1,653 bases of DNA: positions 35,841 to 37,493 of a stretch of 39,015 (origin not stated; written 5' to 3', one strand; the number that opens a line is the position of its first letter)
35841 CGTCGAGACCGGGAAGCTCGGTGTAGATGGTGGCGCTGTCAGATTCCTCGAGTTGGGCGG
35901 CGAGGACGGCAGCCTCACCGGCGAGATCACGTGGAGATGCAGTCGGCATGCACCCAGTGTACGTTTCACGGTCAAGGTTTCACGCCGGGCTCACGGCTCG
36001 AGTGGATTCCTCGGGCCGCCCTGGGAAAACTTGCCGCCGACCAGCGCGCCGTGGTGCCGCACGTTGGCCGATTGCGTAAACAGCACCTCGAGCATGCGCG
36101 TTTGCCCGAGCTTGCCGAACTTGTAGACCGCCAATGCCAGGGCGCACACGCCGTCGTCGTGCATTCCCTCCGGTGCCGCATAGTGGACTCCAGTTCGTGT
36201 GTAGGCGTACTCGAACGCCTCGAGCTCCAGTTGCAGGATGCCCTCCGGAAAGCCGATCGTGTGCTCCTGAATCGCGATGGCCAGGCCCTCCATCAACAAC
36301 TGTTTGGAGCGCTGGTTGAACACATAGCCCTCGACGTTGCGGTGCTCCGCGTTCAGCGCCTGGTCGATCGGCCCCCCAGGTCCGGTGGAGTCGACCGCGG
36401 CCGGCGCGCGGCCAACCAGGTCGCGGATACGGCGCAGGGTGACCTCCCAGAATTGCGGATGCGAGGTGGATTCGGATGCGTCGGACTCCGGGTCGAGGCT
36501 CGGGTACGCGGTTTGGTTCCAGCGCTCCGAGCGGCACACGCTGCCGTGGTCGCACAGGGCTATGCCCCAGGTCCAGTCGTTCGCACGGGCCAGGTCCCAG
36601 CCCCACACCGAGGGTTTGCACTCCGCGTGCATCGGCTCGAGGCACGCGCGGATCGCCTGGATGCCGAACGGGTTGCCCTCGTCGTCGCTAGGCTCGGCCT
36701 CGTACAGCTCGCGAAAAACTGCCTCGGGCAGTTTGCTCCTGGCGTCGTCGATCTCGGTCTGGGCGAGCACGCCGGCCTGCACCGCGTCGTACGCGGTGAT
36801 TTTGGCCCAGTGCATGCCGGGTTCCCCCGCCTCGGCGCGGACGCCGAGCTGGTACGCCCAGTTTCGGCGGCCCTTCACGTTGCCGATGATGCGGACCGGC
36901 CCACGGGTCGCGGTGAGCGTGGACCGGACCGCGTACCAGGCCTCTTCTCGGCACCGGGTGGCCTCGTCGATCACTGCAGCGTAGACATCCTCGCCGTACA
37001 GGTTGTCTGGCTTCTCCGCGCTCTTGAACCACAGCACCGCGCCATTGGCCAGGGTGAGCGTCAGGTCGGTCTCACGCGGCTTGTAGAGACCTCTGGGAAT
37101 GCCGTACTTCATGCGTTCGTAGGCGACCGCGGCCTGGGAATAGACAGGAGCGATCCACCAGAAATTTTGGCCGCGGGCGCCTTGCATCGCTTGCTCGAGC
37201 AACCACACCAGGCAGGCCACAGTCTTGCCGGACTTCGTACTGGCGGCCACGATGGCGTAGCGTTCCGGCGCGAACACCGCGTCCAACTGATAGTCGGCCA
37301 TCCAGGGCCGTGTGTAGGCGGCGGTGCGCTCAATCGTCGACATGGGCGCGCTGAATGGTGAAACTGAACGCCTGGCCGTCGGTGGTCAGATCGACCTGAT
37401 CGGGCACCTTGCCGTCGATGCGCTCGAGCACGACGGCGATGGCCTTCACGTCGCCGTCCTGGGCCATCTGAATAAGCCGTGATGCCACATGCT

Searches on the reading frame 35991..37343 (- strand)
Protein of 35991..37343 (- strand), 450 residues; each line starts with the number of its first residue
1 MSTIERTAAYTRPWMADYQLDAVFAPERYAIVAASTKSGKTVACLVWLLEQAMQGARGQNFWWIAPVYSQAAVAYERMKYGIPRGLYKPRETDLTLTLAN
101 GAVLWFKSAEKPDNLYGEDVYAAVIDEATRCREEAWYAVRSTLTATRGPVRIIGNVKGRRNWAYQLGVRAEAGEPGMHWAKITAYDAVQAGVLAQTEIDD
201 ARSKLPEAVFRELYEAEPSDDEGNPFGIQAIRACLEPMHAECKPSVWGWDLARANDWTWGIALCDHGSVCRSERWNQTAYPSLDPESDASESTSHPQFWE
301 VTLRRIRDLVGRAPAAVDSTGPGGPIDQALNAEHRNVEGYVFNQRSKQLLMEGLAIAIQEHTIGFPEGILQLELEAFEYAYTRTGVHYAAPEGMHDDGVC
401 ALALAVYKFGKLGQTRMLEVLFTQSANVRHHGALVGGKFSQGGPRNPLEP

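Call 41: search_dna_similar(query=window:35991-37343:-, collection=phages, mode=protein, max_rows=12)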
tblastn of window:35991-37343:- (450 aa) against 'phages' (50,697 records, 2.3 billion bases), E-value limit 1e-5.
Records with a match: 109; places in all: 109; records where one place covers at least 80% of the query: 12.
Best place of each record, by identity: <60% 109.
By first word of the organism name: Pelagibacter 25; Vibrio 16; Pseudomonas 11; Rhizobium 10; Thermus 9; Klebsiella 8; Caudoviricetes 6; Ralstonia 4; Escherichia 4; Acinetobacter 3; and 9 more.
By host as written in the record: Vibrio breoganii 15; Candidatus Pelagibacter ubique HTCC1062 14; - 9; Thermus thermophilus 5; Candidatus Pelagibacter sp. HTCC1062 5; Candidatus Pelagibacter sp. FZCC0015 3; Pseudomonas syringae pv. actinidiae 3; Ralstonia pseudosolanacearum I-31 (MT043) 3; and 42 more.
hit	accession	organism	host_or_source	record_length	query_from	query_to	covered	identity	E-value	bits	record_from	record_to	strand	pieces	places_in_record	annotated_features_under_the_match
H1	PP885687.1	Tunturiibacter phage Tunturi_4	Tunturiibacter empetritectus M8UP27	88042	10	418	91%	30.1%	5e-32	135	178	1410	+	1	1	terminase large subunit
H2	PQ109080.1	Thermus phage Riverbug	Thermus thermophilus HB8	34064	16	407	87%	30.7%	4e-24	111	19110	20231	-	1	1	TerL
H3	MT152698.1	Halorubrum phage Hardycor1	Halorubrum coriense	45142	1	405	90%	28.2%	4e-16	87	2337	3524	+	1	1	terL: large subunit terminase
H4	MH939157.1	Meiothermus phage MMP17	Meiothermus sp.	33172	13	407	88%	27.1%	6e-15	84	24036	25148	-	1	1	terminase, ATPase subunit | hypothetical protein (x2)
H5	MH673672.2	Thermus phage phiFa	Thermus thermophilus HB27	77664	18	405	86%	26.6%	4e-15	84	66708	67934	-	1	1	terminase large subunit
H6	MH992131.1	Thermus phage TSP4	Thermus sp. TC4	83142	19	419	89%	25.1%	3e-8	62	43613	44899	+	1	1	terminase large subunit | hypothetical protein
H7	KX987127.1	Thermus phage G20c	Thermus thermophilus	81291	37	413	84%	24.0%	1e-6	57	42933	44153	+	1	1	terminase large subunit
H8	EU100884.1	Thermus phage P74-26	Thermus thermophilus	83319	37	413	84%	24.0%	2e-6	57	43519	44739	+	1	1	phage terminase large subunit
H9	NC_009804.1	Thermus phage P74-26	Thermus thermophilus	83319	37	413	84%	24.0%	2e-6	57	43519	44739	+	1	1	phage terminase large subunit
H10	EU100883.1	Thermus phage P23-45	Thermus thermophilus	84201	37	413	84%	24.0%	2e-6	57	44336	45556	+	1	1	terminase large subunit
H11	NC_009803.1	Thermus phage P23-45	Thermus thermophilus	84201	37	413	84%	24.0%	2e-6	57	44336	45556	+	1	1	terminase large subunit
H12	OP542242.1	Thermus phage P23-45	Thermus thermophilus HB8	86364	37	413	84%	24.0%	2e-6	57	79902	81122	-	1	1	hypothetical protein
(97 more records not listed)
